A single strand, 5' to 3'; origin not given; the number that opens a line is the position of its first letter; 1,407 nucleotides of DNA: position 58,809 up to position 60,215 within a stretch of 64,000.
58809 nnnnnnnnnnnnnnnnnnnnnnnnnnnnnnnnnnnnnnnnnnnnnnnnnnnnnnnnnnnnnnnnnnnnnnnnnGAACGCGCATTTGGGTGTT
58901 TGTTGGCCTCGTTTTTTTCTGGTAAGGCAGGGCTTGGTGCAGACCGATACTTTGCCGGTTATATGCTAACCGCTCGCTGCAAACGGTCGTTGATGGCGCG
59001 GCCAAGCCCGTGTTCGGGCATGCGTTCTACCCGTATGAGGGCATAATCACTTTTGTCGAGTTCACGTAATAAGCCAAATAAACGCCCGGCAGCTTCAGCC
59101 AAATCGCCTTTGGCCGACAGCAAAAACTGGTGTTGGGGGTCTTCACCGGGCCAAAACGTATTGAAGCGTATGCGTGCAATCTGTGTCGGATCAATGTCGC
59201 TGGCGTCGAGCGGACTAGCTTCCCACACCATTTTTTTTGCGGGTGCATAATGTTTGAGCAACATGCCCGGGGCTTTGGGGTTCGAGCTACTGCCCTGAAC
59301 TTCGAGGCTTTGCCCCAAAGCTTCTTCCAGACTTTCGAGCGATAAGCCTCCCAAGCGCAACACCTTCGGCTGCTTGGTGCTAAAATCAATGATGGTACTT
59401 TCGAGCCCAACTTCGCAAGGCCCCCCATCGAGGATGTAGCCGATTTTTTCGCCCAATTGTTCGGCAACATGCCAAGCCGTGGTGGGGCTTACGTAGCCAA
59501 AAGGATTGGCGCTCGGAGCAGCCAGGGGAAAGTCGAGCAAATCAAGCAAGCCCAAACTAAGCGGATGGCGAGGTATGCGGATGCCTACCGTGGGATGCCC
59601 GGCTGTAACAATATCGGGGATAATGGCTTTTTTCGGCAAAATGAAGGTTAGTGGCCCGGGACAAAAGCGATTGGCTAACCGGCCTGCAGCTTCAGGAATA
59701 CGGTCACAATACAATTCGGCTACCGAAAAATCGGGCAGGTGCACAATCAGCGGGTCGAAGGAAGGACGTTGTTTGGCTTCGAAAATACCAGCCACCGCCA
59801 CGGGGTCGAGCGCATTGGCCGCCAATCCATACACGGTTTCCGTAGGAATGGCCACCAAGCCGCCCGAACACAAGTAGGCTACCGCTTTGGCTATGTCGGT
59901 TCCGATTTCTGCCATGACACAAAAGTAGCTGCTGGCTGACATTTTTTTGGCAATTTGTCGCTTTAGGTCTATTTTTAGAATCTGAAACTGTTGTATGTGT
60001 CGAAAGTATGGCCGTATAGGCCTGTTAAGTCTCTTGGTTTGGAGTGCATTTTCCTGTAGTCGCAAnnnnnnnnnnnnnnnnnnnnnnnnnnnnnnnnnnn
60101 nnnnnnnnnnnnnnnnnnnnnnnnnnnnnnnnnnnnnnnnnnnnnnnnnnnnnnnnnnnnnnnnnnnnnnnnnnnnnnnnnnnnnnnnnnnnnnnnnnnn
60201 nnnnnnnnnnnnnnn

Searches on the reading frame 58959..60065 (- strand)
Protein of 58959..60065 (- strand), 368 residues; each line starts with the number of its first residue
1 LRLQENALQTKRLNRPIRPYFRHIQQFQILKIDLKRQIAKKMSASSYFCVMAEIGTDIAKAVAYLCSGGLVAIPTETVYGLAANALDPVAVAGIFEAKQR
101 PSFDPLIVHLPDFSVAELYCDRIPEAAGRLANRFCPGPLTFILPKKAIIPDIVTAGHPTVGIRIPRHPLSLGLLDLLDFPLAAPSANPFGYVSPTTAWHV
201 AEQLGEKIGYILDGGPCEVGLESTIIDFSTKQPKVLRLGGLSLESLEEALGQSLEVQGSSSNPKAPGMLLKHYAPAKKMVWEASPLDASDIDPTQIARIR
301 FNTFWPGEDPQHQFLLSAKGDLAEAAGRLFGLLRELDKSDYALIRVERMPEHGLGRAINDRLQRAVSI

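Call 69: search_protein_families(library=pfam, proteins=[window:58959-60065:-], max_evalue=0.001)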
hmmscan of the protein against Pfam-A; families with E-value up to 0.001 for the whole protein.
window:58959-60065:- (368 aa): 2 families
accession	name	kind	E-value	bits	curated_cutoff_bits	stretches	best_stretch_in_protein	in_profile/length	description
PF01300.24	Sua5_yciO_yrdC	-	4.7e-56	189.5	25.1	1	65-239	3-178/178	Telomere recombination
PF03481.19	Sua5_C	-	9.8e-24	84.9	22.9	1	242-365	2-134/136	Threonylcarbamoyl-AMP synthase, C-terminal domain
